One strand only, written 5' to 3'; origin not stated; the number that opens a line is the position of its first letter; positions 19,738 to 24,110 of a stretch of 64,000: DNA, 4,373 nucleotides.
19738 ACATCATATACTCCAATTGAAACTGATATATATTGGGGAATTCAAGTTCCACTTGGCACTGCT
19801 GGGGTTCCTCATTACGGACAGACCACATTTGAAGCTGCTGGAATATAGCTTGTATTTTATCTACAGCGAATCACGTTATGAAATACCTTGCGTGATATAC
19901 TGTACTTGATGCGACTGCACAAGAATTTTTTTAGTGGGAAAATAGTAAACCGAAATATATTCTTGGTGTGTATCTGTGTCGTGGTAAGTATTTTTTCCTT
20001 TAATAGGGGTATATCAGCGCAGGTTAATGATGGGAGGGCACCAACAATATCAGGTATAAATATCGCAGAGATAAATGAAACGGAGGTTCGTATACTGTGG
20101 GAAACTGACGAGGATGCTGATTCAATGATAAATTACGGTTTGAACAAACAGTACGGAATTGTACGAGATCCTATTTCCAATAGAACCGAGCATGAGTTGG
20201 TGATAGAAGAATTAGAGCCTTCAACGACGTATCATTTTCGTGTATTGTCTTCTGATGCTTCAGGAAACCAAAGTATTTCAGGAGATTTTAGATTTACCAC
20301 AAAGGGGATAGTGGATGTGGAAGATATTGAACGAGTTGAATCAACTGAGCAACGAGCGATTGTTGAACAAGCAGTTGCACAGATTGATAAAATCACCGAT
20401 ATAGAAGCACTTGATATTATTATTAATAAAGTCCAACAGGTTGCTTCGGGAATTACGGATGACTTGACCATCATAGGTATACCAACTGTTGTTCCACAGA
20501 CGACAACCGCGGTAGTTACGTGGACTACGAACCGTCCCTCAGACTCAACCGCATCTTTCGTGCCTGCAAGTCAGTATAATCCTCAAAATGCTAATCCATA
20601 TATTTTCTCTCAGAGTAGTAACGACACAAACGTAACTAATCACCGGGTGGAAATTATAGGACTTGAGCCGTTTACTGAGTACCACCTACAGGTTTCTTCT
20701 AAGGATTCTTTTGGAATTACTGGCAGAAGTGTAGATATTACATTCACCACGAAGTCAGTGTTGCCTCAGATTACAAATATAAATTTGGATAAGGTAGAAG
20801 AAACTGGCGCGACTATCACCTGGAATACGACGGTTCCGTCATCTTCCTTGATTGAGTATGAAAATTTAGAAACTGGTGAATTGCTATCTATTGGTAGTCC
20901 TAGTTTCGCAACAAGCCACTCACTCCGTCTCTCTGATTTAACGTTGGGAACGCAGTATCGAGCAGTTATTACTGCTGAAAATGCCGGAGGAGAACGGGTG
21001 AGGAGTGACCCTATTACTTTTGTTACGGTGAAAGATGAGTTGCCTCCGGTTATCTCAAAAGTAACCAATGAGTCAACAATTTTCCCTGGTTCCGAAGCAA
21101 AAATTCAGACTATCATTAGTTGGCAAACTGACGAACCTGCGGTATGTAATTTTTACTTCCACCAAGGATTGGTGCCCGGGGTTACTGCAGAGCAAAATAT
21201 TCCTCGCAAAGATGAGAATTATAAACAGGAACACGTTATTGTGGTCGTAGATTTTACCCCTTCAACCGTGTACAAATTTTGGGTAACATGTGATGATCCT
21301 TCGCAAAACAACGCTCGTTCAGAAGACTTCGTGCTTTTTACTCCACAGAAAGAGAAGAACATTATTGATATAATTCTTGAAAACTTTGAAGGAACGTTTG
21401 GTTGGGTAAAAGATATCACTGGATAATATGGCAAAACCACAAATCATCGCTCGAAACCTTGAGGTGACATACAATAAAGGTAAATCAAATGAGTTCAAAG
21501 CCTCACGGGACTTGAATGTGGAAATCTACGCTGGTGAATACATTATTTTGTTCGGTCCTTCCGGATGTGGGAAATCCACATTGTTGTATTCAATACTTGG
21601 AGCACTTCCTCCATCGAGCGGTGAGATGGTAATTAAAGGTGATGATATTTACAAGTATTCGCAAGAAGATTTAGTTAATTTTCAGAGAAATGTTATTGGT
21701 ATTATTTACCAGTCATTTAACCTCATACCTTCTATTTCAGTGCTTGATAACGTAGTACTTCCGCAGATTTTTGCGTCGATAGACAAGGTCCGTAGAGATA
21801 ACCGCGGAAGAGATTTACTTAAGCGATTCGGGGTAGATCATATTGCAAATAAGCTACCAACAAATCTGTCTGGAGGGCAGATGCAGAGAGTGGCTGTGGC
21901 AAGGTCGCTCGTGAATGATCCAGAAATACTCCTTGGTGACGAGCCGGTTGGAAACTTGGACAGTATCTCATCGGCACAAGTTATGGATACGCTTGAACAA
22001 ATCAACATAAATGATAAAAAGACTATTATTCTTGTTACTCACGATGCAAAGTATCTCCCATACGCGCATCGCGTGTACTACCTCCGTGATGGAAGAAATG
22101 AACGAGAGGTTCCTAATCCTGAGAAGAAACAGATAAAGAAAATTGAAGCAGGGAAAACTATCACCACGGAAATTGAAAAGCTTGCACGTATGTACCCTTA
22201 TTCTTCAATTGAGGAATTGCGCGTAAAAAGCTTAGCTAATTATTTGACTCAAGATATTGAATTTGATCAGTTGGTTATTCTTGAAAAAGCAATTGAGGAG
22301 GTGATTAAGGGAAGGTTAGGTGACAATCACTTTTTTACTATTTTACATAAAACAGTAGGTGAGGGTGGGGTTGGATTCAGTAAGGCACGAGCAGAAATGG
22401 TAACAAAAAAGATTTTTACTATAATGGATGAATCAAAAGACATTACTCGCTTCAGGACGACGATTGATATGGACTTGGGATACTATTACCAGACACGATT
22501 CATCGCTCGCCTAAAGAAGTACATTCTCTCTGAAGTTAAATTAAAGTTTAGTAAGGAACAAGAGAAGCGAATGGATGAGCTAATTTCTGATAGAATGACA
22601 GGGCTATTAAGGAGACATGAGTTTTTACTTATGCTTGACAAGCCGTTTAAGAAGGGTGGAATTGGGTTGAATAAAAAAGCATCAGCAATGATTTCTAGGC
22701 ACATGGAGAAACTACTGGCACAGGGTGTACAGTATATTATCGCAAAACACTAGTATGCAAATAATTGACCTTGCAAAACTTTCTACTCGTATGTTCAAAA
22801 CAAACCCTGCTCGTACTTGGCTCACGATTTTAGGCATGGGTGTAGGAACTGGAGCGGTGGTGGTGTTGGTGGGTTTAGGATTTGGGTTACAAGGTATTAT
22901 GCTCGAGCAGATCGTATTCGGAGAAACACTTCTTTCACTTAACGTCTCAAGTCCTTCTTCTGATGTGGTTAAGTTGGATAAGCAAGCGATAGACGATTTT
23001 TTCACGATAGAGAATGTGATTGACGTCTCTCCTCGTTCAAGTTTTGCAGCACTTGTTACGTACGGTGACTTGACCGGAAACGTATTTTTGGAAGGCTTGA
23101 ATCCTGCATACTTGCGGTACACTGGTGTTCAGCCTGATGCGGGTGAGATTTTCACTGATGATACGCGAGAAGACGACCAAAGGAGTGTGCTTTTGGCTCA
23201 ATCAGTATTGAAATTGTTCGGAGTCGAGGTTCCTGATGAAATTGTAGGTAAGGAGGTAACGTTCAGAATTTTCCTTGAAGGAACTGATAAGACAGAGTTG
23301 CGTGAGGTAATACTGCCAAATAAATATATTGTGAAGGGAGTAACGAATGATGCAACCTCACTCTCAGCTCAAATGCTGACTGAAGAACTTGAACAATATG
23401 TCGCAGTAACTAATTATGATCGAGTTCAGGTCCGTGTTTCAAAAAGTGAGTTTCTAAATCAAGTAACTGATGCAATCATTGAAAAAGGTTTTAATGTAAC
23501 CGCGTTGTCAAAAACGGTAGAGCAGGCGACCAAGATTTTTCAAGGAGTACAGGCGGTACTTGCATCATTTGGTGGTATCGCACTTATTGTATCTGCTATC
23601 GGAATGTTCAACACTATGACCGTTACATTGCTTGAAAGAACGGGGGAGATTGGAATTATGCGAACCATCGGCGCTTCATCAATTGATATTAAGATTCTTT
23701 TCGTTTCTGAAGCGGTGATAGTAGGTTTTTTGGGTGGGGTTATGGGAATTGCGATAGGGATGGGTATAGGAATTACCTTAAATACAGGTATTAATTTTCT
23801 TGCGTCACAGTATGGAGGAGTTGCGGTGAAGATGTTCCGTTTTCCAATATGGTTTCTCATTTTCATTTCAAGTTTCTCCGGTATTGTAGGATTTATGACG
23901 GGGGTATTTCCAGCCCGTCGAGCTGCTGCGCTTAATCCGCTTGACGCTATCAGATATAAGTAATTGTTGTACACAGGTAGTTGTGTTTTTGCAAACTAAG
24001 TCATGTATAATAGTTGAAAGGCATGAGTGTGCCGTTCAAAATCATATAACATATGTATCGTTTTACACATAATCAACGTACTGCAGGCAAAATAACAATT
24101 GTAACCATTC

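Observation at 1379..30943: Cohesin-dockerin-like surface assembly locus built around a 4851-aa giant protein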

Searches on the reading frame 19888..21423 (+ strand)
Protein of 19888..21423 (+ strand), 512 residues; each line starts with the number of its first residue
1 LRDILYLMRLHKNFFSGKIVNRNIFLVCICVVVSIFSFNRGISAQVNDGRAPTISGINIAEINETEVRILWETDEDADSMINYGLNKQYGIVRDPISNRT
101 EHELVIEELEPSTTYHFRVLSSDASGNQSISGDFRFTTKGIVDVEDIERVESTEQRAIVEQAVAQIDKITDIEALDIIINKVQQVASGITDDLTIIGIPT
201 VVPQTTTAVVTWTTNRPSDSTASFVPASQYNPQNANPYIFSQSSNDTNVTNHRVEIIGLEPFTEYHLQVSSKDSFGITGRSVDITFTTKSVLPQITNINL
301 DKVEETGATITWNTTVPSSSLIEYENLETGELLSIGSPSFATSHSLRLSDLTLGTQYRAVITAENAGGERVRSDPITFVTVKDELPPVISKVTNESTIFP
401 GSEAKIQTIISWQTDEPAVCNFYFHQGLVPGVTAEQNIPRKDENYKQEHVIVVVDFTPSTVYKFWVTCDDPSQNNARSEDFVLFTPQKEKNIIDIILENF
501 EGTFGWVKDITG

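Call 4: search_protein_families(library=pfam, proteins=[window:19888-21423:+], max_evalue=1)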
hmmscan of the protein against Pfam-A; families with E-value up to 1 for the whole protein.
window:19888-21423:+ (512 aa): 11 families
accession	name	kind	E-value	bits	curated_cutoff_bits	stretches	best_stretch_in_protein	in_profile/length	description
PF16656.11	Pur_ac_phosph_N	-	1.9e-26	92.9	30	3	204-288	11-93/93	Purple acid Phosphatase, N-terminal domain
PF00041.27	fn3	-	6e-19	68.5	25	3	294-378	2-83/84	Fibronectin type III domain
PF25059.1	FN3_DSCAM-DSCAML_C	-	6.9e-14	52.4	39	3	229-288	26-81/89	DSCAM/DSCAML C-terminal Fn3-like domain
PF16655.11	PhoD_N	-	0.00019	22.3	30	1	65-135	26-89/90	PhoD-like phosphatase, N-terminal domain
PF09294.16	Interfer-bind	-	0.0027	18.4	21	0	217-271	31-84/104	Interferon-alpha/beta receptor, fibronectin type III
PF25814.1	fn3_SORL1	-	0.017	15.6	27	1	52-119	3-69/90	SORL1-like, fn3 domain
PF23376.1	Fn3_VIN3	-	0.049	14.6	33.9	0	104-138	62-95/99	VIN3-like, fibronectin type-III domain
PF21466.3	GH101_dom-5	-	0.049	13.9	27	0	329-396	31-91/145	Endo-alpha-N-acetylgalactosaminidase, domain 5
PF17425.8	Arylsulfotran_N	-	0.055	14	24.2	0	207-285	13-84/88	Arylsulfotransferase Ig-like domain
PF11687.14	DUF3284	-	0.1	12.9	23.7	0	96-125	48-77/119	Domain of unknown function (DUF3284)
PF16974.11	NAR2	-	0.11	12.5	26.6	1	91-133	81-124/142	High-affinity nitrate transporter accessory, Ig-like domain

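Call 43: search_protein_families(library=ncbifam, proteins=[window:19888-21423:+], max_evalue=0.01)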
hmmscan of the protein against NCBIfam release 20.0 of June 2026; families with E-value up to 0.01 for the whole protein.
window:19888-21423:+ (512 aa): 1 family
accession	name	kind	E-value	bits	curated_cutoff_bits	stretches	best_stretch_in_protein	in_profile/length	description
NF045522.1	MXAN_2561_fam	equivalog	0.0017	17.9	150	0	64-130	181-249/304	MXAN_2561 family MXYO-CTERM-anchored protein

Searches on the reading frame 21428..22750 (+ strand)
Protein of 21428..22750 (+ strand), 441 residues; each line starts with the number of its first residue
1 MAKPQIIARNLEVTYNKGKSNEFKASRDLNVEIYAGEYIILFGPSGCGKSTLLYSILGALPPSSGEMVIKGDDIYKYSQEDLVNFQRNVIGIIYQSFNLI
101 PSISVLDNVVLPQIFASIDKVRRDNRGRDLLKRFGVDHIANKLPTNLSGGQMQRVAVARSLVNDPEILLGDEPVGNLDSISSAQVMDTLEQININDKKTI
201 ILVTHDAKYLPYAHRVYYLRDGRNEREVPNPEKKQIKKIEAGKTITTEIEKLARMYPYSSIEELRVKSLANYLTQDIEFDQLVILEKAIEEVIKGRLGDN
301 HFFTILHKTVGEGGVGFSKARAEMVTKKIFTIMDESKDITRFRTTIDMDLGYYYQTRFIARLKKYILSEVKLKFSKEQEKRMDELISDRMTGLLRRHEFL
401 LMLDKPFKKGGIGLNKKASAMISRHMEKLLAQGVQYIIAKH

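Call 43: search_protein_families(library=ncbifam, proteins=[window:21428-22750:+], max_evalue=0.01)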
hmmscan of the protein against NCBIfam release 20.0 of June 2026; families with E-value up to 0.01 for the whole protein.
window:21428-22750:+ (441 aa): 190 families (the best 25 are shown)
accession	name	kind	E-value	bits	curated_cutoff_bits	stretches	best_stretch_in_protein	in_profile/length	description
NF038007.1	ABC_ATP_DarD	equivalog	6.1e-54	182.8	375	1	19-223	14-217/218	darobactin export ABC transporter ATP-binding protein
TIGR02211.1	LolD_lipo_ex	equivalog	1.5e-51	175.1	307.75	1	8-223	4-218/221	lipoprotein-releasing ABC transporter ATP-binding protein LolD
NF007826.0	PRK10535.1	equivalog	1.3e-50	172.4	966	1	9-244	8-241/648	macrolide ABC transporter ATP-binding protein/permease MacB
TIGR02673.1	FtsE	equivalog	9.8e-49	165.9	264.85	1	21-222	13-213/214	cell division ATP-binding protein FtsE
TIGR01186.1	proV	subfamily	4.7e-47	160.8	326.6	1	24-223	7-207/363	betaine/proline/choline family ABC transporter ATP-binding protein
TIGR02982.1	heterocyst_DevA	subfamily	1.1e-46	159.1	295.8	1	8-223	4-218/220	ABC exporter ATP-binding subunit, DevA family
TIGR02315.1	ABC_phnC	equivalog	3.5e-46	157.6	266.1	1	9-223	5-223/243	phosphonate ABC transporter ATP-binding protein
TIGR03608.1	L_ocin_972_ABC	subfamily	1.6e-44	151.9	254.85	1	25-216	13-203/206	putative bacteriocin export ABC transporter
NF008639.0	PRK11629.1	equivalog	2.4e-43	148.2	360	1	4-227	5-227/234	lipoprotein-releasing ABC transporter ATP-binding protein LolD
NF040933.2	ABC_arch_GlcV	equivalog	5.3e-41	140.7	450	1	5-219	2-215/357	glucose ABC transporter ATP-binding protein GlcV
NF007879.0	PRK10584.1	equivalog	3.4e-40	138.2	336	1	30-225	30-225/228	putative ABC transporter ATP-binding protein YbbA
TIGR03265.1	PhnT2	equivalog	5.4e-40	137.7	457.7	1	10-215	4-204/353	putative 2-aminoethylphosphonate ABC transporter ATP-binding protein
NF040840.2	tungstate_WtpC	equivalog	1.2e-39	136.6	440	1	21-223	12-208/347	tungstate ABC transporter ATP-binding protein WtpC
TIGR04521.1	ECF_ATPase_2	equivalog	1.1e-38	132.9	330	1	6-229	1-228/279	energy-coupling factor transporter ATPase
NF008233.0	PRK11000.1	equivalog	1.3e-37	129.5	568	1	21-207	14-194/369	maltose/maltodextrin ABC transporter ATP-binding protein MalK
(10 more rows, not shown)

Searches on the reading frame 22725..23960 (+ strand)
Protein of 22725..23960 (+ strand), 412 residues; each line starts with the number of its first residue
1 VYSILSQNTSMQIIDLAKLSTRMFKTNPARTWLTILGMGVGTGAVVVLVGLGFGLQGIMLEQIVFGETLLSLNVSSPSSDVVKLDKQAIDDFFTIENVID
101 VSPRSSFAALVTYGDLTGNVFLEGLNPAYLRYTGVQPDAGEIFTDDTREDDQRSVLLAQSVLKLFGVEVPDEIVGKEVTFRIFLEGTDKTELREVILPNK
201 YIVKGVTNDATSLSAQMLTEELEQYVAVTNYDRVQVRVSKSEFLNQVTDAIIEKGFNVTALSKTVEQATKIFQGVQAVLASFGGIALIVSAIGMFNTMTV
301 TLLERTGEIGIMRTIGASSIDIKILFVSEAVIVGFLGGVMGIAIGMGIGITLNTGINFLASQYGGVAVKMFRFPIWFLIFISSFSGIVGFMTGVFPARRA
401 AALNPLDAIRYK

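Call 43: search_protein_families(library=ncbifam, proteins=[window:22725-23960:+], max_evalue=0.01)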
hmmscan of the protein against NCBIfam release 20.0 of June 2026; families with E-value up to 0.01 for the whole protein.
window:22725-23960:+ (412 aa): 10 families
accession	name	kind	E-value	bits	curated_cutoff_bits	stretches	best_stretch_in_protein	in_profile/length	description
NF007826.0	PRK10535.1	equivalog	3.7e-24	85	966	1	19-409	260-645/648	macrolide ABC transporter ATP-binding protein/permease MacB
TIGR03434.1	ADOP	subfamily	4.1e-19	68.2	622.3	1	123-411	530-802/803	ADOP family duplicated permease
TIGR02212.1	lolCE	equivalog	5.9e-19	68.3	362.45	1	31-412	24-411/411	lipoprotein-releasing ABC transporter permease subunit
NF038347.1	FtsX_Gpos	exception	1.1e-10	41.3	225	1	231-391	121-285/296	permease-like cell division protein FtsX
NF008076.0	PRK10814.1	exception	5.8e-10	38.7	473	1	267-411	252-398/399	lipoprotein-releasing ABC transporter permease subunit LolC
NF038346.1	FtsX_actino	exception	7.9e-10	38.6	250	1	257-363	161-265/308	permease-like cell division protein FtsX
NF008357.0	PRK11146.1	exception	3.3e-08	32.8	439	1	86-405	79-407/414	lipoprotein-releasing ABC transporter permease subunit LolE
TIGR02213.1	lolE_release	exception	4.7e-07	29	540.35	1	289-406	279-405/411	lipoprotein-releasing ABC transporter permease subunit LolE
TIGR00439.2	FtsX_Gneg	equivalog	8.5e-06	25.2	255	1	265-398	156-288/292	permease-like cell division protein FtsX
NF004202.0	PRK05653.2-2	equivalog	0.0018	17.9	333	1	233-302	33-102/259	3-oxoacyl-ACP reductase FabG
